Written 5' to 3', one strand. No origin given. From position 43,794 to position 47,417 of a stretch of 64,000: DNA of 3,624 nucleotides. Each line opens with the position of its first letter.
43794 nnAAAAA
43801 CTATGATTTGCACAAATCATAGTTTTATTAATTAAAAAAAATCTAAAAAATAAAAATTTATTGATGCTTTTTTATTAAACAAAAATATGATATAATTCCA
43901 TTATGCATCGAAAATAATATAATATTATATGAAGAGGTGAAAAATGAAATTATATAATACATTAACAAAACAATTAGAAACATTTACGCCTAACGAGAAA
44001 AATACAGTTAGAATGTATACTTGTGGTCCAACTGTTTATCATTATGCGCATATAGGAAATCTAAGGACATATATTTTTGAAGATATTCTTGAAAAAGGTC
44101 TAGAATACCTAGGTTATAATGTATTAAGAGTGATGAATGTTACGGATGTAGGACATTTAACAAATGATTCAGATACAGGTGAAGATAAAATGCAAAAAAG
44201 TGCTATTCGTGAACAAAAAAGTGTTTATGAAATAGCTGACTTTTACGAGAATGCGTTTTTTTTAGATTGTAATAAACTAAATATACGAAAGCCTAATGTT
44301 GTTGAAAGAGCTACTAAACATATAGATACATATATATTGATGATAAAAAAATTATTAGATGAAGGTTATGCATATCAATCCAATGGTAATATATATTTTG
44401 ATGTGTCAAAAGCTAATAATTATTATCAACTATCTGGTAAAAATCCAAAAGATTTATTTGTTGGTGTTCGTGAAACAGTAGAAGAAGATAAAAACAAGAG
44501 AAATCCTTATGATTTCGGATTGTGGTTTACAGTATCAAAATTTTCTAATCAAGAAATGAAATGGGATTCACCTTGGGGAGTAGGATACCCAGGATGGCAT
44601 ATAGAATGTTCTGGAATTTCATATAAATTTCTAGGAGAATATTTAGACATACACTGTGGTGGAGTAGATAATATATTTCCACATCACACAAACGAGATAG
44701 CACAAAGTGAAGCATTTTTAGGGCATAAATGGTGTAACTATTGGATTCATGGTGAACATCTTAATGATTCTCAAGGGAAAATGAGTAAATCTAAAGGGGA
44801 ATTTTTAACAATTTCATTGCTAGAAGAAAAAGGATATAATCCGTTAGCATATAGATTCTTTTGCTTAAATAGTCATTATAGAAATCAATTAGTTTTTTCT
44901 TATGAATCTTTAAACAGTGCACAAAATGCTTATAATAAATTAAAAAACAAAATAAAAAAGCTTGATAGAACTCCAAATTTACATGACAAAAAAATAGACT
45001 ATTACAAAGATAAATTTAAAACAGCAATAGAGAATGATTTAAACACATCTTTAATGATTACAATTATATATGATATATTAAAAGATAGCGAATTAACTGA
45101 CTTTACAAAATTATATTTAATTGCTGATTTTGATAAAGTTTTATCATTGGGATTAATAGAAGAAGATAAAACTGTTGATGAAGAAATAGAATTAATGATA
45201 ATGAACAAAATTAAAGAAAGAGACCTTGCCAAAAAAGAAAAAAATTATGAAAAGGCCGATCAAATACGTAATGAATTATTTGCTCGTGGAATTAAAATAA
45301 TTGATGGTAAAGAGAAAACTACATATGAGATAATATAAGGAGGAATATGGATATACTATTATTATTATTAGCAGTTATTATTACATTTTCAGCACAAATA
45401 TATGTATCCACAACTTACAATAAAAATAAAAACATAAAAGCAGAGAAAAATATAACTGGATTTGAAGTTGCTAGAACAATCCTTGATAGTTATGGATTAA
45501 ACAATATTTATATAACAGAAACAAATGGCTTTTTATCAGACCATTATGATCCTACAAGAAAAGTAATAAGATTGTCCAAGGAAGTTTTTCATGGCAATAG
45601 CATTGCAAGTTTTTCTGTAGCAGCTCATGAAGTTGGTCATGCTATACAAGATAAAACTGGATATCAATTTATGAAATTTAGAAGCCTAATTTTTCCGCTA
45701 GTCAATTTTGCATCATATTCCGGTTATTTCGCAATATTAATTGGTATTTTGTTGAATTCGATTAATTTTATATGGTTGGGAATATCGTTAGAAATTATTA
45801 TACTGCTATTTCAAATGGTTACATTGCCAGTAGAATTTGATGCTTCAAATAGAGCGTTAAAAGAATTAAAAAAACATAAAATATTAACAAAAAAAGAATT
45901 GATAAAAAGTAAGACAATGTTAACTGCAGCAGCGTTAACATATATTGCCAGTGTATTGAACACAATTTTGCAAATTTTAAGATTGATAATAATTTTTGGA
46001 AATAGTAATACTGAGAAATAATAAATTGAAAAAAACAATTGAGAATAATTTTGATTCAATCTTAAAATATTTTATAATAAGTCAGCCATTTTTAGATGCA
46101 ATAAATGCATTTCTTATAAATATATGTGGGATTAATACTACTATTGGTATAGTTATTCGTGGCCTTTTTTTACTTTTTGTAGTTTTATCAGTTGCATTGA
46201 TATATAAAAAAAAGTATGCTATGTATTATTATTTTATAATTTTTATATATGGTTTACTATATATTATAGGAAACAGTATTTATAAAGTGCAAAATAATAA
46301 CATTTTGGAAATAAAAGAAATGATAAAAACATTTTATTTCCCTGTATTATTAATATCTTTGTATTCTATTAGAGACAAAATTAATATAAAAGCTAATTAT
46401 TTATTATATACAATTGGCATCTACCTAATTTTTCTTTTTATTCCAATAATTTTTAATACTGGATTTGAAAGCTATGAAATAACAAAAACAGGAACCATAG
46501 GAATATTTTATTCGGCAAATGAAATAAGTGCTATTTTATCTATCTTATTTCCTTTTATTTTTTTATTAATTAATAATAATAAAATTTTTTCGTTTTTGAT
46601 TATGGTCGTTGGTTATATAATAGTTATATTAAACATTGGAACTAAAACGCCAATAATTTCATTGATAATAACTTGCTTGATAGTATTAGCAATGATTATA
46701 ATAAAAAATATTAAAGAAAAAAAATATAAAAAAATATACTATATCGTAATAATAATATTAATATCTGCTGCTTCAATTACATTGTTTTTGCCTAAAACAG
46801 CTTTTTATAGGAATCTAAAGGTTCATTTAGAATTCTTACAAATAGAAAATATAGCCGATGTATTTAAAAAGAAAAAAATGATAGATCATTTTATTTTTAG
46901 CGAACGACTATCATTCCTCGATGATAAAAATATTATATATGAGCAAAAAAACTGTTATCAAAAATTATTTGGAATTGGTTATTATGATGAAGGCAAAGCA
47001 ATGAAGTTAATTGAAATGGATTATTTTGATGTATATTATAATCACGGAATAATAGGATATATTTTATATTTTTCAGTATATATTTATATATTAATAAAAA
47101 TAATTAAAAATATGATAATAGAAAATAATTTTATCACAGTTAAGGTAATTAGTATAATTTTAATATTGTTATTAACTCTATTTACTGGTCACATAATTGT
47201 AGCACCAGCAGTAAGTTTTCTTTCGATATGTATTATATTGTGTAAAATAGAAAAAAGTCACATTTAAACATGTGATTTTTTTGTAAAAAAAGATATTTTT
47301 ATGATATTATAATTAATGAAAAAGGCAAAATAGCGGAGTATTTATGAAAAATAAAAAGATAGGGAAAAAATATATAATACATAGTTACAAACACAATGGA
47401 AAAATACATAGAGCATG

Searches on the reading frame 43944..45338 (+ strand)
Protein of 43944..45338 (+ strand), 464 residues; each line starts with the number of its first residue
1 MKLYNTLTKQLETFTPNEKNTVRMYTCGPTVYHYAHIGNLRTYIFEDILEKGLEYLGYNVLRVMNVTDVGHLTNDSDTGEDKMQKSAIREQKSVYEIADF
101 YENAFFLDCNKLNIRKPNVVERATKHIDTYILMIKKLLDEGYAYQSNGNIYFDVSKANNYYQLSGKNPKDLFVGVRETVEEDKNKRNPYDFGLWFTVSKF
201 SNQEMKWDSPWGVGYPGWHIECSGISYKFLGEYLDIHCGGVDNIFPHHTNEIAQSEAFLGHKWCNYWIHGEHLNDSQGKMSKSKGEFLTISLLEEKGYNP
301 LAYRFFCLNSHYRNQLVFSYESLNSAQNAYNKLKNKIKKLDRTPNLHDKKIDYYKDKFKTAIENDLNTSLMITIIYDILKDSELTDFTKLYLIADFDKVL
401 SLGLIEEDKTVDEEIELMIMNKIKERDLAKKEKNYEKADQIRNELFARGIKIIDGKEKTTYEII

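Call 11: search_protein_families(library=pfam, proteins=[window:43944-45338:+])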
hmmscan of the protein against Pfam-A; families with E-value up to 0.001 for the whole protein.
window:43944-45338:+ (464 aa): 4 families
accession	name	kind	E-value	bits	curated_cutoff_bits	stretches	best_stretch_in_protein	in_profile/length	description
PF01406.26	tRNA-synt_1e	-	7.8e-93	311.6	27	1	14-327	2-300/301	tRNA synthetases class I (C) catalytic domain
PF09334.17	tRNA-synt_1g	-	2.2e-06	27.2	20.1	0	34-160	13-130/391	tRNA synthetases class I (M)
PF00750.26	tRNA-synt_1d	-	3.4e-06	26.7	23.3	1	14-104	14-104/349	tRNA synthetases class I (R), catalytic domain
PF01921.24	tRNA-synt_1f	-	7.3e-05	22.3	27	0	275-342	277-345/360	tRNA synthetases class I (K)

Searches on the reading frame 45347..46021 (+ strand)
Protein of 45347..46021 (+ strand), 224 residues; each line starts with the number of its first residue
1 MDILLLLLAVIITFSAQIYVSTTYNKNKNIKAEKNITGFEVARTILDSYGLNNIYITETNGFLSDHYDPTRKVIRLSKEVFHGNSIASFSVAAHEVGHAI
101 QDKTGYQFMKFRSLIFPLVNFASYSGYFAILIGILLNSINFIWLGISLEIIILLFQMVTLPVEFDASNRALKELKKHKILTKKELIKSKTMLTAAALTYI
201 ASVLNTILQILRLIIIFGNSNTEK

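Call 11: search_protein_families(library=pfam, proteins=[window:45347-46021:+])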
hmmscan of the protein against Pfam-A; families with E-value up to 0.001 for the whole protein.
window:45347-46021:+ (224 aa): 1 family
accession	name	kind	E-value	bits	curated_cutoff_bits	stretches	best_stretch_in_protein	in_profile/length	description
PF04298.18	Zn_peptidase_2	-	5.7e-78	261.8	27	1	3-217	2-217/218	Putative neutral zinc metallopeptidase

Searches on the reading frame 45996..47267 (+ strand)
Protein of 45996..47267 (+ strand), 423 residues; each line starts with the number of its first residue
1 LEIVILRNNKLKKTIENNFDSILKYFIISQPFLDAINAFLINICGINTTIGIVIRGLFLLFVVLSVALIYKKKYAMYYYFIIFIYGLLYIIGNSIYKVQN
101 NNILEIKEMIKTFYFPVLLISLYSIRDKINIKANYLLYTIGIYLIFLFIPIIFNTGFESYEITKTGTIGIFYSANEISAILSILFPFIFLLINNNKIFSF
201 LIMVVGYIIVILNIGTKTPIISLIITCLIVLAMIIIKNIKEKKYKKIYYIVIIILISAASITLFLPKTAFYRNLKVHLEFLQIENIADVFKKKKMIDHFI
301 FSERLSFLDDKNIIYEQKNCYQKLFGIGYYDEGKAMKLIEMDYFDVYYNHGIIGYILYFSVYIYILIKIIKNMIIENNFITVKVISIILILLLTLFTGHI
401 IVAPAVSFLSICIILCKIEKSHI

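Call 11: search_protein_families(library=pfam, proteins=[window:45996-47267:+])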
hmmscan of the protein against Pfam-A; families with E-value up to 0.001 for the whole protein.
window:45996-47267:+ (423 aa): 1 family
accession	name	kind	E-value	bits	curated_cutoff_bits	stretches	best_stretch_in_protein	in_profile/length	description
PF13425.11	O-antigen_lig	-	2.4e-55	188.6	31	2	17-286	2-289/462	O-antigen ligase like membrane protein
